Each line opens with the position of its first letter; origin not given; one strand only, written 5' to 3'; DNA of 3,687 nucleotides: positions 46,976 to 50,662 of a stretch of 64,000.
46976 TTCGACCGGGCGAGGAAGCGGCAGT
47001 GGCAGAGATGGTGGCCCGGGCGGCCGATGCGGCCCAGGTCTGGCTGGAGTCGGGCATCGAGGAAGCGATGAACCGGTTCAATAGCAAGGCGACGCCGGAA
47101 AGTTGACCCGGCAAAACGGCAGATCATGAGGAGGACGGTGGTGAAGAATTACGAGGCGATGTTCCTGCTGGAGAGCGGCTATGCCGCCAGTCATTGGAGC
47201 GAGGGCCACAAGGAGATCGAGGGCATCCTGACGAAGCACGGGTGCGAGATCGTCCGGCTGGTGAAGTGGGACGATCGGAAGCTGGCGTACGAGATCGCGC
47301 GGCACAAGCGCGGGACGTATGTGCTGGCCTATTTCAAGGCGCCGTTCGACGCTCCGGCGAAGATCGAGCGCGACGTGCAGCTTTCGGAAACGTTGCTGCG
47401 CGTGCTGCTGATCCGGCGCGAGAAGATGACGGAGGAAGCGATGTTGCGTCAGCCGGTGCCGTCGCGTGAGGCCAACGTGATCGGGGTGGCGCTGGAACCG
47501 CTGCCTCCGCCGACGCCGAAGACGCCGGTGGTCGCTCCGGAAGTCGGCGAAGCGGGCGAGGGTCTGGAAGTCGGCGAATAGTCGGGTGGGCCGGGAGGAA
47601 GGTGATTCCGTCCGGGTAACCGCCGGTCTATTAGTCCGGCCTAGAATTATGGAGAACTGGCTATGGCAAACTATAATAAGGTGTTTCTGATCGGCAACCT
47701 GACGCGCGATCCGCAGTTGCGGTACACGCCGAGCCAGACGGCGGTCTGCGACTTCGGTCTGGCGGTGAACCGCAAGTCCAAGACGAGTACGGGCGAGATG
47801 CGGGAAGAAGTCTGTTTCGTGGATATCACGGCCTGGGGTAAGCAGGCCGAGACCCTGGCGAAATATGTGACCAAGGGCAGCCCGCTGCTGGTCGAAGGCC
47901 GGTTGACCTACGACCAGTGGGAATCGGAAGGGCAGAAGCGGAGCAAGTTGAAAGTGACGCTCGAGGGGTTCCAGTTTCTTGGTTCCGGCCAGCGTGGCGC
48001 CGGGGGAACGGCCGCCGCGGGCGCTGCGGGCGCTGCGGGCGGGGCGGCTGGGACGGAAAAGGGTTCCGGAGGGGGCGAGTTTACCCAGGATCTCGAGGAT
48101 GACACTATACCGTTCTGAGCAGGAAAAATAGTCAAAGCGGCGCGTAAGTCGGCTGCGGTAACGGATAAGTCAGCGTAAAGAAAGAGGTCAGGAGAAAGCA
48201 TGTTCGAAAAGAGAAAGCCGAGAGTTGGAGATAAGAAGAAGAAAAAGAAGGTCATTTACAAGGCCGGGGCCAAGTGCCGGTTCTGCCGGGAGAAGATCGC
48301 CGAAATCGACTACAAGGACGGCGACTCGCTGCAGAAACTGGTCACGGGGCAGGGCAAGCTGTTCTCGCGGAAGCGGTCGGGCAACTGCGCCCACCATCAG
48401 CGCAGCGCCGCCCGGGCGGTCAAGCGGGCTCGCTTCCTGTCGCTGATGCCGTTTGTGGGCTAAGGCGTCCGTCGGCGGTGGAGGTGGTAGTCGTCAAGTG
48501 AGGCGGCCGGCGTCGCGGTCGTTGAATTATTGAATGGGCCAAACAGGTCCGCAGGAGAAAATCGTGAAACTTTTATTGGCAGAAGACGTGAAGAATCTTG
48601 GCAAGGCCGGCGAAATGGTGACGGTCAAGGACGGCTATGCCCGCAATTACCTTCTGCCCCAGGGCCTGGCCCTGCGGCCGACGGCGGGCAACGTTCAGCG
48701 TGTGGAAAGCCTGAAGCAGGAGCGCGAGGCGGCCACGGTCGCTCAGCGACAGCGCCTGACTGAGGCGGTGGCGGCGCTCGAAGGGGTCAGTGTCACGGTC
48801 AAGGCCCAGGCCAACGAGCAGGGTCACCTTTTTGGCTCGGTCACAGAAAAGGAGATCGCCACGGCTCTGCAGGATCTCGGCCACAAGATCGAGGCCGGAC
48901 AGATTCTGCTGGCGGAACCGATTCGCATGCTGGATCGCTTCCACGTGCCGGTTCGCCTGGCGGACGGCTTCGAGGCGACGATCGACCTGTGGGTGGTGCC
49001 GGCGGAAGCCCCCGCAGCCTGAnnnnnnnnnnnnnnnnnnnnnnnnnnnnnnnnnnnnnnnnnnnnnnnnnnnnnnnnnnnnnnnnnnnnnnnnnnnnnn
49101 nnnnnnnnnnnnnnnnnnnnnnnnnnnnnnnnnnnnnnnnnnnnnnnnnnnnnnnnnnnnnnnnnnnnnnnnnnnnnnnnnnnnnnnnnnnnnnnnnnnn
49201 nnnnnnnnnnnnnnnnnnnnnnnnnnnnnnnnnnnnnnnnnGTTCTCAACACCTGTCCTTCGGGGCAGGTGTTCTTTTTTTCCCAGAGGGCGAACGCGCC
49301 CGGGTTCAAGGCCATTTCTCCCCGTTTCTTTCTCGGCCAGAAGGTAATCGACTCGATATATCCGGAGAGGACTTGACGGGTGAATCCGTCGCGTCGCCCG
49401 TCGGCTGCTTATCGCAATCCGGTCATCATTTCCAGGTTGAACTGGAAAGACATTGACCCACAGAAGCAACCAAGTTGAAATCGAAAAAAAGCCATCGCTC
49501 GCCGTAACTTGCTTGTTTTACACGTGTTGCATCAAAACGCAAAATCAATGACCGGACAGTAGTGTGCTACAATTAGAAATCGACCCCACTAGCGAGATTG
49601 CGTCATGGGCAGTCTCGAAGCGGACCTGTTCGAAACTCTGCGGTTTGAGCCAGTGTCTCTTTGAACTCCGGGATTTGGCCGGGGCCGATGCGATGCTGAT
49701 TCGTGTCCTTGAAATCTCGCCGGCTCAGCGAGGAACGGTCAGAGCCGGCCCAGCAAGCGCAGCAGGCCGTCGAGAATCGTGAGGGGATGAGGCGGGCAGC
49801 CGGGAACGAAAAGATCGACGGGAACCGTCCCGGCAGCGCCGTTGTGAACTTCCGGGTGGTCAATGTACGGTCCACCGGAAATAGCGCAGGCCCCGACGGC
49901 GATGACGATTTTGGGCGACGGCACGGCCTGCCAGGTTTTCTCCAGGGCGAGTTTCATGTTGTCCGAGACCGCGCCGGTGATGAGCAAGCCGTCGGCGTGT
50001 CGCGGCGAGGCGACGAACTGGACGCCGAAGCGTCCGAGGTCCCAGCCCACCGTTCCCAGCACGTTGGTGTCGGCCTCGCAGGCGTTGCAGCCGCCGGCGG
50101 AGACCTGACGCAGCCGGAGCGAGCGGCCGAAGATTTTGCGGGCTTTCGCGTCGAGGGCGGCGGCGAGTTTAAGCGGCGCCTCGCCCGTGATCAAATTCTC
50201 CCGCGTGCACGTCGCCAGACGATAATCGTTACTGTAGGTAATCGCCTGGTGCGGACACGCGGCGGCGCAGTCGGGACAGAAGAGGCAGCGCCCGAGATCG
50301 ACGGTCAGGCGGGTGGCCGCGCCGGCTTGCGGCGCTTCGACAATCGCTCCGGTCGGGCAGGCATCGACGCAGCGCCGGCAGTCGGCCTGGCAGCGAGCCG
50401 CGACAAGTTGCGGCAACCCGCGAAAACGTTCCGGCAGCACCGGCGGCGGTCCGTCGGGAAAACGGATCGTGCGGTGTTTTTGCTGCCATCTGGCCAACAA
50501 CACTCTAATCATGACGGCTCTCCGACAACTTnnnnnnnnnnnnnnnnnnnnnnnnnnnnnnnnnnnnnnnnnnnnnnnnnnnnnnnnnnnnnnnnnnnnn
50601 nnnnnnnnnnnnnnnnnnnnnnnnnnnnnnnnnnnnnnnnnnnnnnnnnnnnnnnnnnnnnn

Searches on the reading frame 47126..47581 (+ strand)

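Call 24: search_protein_families(library=pfam, proteins=[window:47126-47581:+], max_evalue=0.001)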
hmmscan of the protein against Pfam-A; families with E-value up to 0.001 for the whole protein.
window:47126-47581:+ (151 aa): 1 family
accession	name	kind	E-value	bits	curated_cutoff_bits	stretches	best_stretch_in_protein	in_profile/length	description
PF01250.22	Ribosomal_S6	-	5.3e-20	71.8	27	1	8-97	1-90/90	Ribosomal protein S6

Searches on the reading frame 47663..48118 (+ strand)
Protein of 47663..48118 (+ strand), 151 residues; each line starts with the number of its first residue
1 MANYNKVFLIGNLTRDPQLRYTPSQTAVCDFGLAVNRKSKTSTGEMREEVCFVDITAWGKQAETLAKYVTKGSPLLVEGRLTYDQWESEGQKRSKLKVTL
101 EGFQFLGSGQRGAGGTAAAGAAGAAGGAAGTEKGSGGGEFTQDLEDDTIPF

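Call 24: search_protein_families(library=pfam, proteins=[window:47663-48118:+], max_evalue=0.001)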
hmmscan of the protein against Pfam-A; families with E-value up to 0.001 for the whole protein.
window:47663-48118:+ (151 aa): 2 families
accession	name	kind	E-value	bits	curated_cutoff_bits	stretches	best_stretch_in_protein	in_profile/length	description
PF00436.31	SSB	-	4.7e-34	117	26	1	5-106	2-104/104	Single-strand binding protein family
PF22657.2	SSB_1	-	1.2e-06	29.1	27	1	5-89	1-80/91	Another single-strand binding protein family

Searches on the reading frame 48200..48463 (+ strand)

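Call 25: search_protein_families(library=pfam, proteins=[window:48200-48463:+], max_evalue=0.001)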
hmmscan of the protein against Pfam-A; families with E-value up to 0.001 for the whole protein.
window:48200-48463:+ (87 aa): 1 family
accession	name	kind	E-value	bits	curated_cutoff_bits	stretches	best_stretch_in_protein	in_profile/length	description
PF01084.26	Ribosomal_S18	-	2.2e-17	63.3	21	1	32-83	1-52/52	Ribosomal protein S18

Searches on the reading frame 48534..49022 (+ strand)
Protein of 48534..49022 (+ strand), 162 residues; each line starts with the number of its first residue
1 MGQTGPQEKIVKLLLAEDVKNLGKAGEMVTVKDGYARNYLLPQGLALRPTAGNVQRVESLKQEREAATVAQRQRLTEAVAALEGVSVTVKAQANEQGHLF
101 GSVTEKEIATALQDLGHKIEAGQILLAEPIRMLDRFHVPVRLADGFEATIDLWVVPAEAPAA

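Call 24: search_protein_families(library=pfam, proteins=[window:48534-49022:+], max_evalue=0.001)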
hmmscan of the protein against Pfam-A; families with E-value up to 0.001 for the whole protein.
window:48534-49022:+ (162 aa): 2 families
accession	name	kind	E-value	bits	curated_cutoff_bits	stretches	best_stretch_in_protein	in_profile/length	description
PF01281.25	Ribosomal_L9_N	-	1.1e-20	73.4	20.7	1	11-56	1-46/47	Ribosomal protein L9, N-terminal domain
PF03948.19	Ribosomal_L9_C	-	1.1e-19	71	23.2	1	77-155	5-85/86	Ribosomal protein L9, C-terminal domain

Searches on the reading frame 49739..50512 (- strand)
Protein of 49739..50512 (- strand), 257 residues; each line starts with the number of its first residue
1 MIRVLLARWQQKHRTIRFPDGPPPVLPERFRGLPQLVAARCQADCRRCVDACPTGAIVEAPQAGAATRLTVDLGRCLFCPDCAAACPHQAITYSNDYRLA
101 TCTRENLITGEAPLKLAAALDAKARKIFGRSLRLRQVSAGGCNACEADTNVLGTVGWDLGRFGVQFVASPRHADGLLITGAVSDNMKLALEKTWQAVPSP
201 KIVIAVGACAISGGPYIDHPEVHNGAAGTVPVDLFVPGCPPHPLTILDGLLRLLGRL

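Call 4: search_protein_families(library=pfam, proteins=[window:49739-50512:-], max_evalue=0.01)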
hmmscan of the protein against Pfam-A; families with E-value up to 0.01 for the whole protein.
window:49739-50512:- (257 aa): 9 families
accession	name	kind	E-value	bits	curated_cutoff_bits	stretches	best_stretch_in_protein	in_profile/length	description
PF01058.29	Oxidored_q6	-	9.7e-26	90.4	27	1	142-252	1-127/128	NADH ubiquinone oxidoreductase, 20 Kd subunit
PF12838.12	Fer4_7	-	2.1e-08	34.9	27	1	41-90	2-52/52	4Fe-4S dicluster domain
PF13484.11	Fer4_16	-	1.7e-07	32.3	30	1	44-60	4-20/66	4Fe-4S double cluster binding domain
PF13187.11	Fer4_9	-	9.5e-07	29.2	27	1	41-91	2-52/52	4Fe-4S dicluster domain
PF00037.32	Fer4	-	4.9e-06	26.6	21.1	2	45-57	11-23/24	4Fe-4S binding domain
PF12837.12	Fer4_6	-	2e-05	24.8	25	1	39-57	7-24/24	4Fe-4S binding domain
PF25160.1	LdpA_Fe-S-bd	-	0.00037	20.7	27.6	1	41-93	1-45/49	LdpA Fe-S cluster-binding domain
PF13237.11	Fer4_10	-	0.0009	19.6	25.5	1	39-87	7-53/53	4Fe-4S dicluster domain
PF14697.11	Fer4_21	-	0.0083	16.7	35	0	71-100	3-35/59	4Fe-4S dicluster domain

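Call 19: find_related_loci(query=window:49739-50512:-, collection=metagenome_contigs, flank=9000)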
Query window:49739-50512:- (257 aa) in metagenome_contigs; peptide patterns used: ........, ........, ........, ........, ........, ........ (x = any residue, [..] = any of these).
600 stretches matched a pattern (row limit reached: there are more); 587 encode a relative of the query (tblastn E <= 1e-3); the best 80 are kept; 80 distinct loci.
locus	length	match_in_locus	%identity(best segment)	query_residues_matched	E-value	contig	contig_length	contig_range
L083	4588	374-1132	68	1-257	1e-116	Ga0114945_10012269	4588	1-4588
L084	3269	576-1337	68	1-257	3e-119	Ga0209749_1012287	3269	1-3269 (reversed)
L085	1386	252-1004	68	1-257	2e-124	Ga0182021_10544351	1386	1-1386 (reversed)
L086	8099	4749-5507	67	1-257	2e-114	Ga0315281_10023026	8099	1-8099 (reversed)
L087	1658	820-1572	69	1-257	4e-122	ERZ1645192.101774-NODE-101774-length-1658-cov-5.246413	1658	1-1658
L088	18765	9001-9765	68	1-257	2e-113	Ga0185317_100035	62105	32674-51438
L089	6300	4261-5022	68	1-257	3e-113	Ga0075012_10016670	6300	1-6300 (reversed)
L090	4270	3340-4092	67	1-257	5e-114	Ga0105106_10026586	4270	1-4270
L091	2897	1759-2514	67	1-256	4e-116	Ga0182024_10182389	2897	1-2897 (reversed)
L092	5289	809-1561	68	1-257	3e-112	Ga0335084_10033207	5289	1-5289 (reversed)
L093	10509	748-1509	68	1-257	6e-112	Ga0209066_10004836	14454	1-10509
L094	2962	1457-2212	67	1-256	4e-115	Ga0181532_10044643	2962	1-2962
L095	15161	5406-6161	67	1-257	2e-111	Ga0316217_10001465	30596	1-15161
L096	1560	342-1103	65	1-257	1e-119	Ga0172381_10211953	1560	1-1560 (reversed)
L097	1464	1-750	70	5-257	3e-119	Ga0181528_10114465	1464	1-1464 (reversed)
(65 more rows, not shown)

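Call 36: search_protein_families(library=ncbifam, proteins=[window:49739-50512:-], max_evalue=0.00001)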
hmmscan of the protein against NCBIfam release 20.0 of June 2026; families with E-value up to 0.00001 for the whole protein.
window:49739-50512:- (257 aa): 28 families (the best 25 are shown)
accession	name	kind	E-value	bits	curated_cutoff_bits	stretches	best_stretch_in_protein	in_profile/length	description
NF005012.1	PRK06411.1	subfamily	6.1e-31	107.2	116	1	141-253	42-154/166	NADH-quinone oxidoreductase subunit NuoB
TIGR01957.1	nuoB_fam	subfamily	5e-29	101.1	142.7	1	141-253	25-138/145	NADH-quinone oxidoreductase subunit B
NF011391.0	PRK14816.1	equivalog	2.8e-25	89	283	1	128-253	48-173/196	NADH-quinone oxidoreductase subunit B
NF011394.0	PRK14819.1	equivalog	5.4e-25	88.4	312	1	142-253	40-152/264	NADH-quinone oxidoreductase subunit B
NF011390.0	PRK14815.1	equivalog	7.6e-23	80.7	281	1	141-254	41-154/183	NADH dehydrogenase subunit B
NF011395.0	PRK14820.1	equivalog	2.1e-22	79.7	263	1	155-253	55-153/180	NADH-quinone oxidoreductase subunit B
NF011388.0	PRK14813.1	equivalog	4e-21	75.7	294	1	144-253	39-149/189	NADH dehydrogenase subunit B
NF011389.0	PRK14814.1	equivalog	2.3e-20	73.2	285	1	145-254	45-154/186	NADH dehydrogenase subunit B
NF011393.0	PRK14818.1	equivalog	5.6e-20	71.6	255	1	141-253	39-151/173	NADH dehydrogenase subunit B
NF009808.0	PRK13292.1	equivalog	8.8e-20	70.1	1156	1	145-253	37-145/791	NADH-quinone oxidoreductase subunit B/C/D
NF011392.0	PRK14817.1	equivalog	1.7e-19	70.2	271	1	145-253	48-156/182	NADH-quinone oxidoreductase subunit B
NF009053.0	PRK12387.1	subfamily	1.1e-18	67.6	204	1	1-109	1-108/180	formate hydrogenlyase complex iron-sulfur subunit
NF006221.0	PRK08348.1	subfamily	1.1e-15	57.5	124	1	1-104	6-105/136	NADH-plastoquinone oxidoreductase subunit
TIGR01971.1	NuoI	subfamily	1.6e-15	56.8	113.05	1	8-111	8-118/121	NADH-quinone oxidoreductase, chain I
NF006076.0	PRK08222.1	equivalog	4.8e-14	52.6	270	1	1-109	1-108/181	hydrogenase 4 subunit H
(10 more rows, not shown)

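Call 44: search_solved_structures(query=window:49739-50512:-, max_evalue=1e-8, show_alignments=3)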
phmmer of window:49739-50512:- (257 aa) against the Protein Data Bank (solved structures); distinct sequences matched with E-value up to 1e-8: 58.
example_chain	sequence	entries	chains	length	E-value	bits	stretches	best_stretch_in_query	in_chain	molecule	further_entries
7z0s_G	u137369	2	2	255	1.8e-29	106.2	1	118-256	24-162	Formate hydrogenlyase subunit 7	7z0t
6cfw_J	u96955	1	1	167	2.4e-29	105.8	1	122-255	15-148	Probable membrane-bound hydrogenase subunit mbhJ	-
5lc5_B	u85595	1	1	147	4.8e-22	81.9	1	141-254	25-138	NADH dehydrogenase [ubiquinone] iron-sulfur protein 7, mitochondrial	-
7zeb_6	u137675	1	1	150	5.3e-22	81.7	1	141-254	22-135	NADH dehydrogenase [ubiquinone] iron-sulfur protein 7, mitochondrial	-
6g2j_B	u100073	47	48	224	5.3e-22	81.7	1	141-254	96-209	NADH dehydrogenase [ubiquinone] iron-sulfur protein 7, mitochondrial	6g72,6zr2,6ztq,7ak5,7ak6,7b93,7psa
7ar7_B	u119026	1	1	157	5.4e-22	81.7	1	141-254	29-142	NADH dehydrogenase [ubiquinone] iron-sulfur protein 7, mitochondrial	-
7v2c_C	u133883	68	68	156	5.5e-22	81.6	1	141-254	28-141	NADH dehydrogenase [ubiquinone] iron-sulfur protein 7,mitochondrial | NADH dehydrogenase [ubiquinone] iron-sulfur protein 7, mitochondrial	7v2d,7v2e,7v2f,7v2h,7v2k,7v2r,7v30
9w2u_B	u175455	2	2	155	5.6e-22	81.6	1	141-254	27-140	NADH dehydrogenase [ubiquinone] iron-sulfur protein 7, mitochondrial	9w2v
7zd6_6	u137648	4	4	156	5.7e-22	81.6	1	141-254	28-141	NADH dehydrogenase [ubiquinone] iron-sulfur protein 7, mitochondrial | Complex I-20kD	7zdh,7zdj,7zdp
5xtb_C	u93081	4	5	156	7.6e-22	81.2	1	141-254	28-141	NADH dehydrogenase [ubiquinone] iron-sulfur protein 7, mitochondrial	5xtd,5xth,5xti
5ldw_B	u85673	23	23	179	8e-22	81.1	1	141-254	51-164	NADH dehydrogenase [ubiquinone] iron-sulfur protein 7, mitochondrial | Mitochondrial complex I, PSST subunit | NADH:ubiquinone oxidoreductase core subunit S7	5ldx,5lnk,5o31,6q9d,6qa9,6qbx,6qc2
8uer_1B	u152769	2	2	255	8.1e-22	81.1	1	141-254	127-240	NADH dehydrogenase [ubiquinone] iron-sulfur protein 7, mitochondrial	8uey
9ti4_E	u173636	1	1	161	8.3e-22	81.1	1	141-254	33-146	NADH dehydrogenase [ubiquinone] iron-sulfur protein 7, mitochondrial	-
8ud1_1B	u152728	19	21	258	8.7e-22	81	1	141-254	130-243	NADH dehydrogenase [ubiquinone] iron-sulfur protein 7, mitochondrial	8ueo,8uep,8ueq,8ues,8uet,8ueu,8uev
7vxu_C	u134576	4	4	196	9.7e-22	80.8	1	141-254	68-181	Complex I-20kD | NADH dehydrogenase [ubiquinone] iron-sulfur protein 7, mitochondrial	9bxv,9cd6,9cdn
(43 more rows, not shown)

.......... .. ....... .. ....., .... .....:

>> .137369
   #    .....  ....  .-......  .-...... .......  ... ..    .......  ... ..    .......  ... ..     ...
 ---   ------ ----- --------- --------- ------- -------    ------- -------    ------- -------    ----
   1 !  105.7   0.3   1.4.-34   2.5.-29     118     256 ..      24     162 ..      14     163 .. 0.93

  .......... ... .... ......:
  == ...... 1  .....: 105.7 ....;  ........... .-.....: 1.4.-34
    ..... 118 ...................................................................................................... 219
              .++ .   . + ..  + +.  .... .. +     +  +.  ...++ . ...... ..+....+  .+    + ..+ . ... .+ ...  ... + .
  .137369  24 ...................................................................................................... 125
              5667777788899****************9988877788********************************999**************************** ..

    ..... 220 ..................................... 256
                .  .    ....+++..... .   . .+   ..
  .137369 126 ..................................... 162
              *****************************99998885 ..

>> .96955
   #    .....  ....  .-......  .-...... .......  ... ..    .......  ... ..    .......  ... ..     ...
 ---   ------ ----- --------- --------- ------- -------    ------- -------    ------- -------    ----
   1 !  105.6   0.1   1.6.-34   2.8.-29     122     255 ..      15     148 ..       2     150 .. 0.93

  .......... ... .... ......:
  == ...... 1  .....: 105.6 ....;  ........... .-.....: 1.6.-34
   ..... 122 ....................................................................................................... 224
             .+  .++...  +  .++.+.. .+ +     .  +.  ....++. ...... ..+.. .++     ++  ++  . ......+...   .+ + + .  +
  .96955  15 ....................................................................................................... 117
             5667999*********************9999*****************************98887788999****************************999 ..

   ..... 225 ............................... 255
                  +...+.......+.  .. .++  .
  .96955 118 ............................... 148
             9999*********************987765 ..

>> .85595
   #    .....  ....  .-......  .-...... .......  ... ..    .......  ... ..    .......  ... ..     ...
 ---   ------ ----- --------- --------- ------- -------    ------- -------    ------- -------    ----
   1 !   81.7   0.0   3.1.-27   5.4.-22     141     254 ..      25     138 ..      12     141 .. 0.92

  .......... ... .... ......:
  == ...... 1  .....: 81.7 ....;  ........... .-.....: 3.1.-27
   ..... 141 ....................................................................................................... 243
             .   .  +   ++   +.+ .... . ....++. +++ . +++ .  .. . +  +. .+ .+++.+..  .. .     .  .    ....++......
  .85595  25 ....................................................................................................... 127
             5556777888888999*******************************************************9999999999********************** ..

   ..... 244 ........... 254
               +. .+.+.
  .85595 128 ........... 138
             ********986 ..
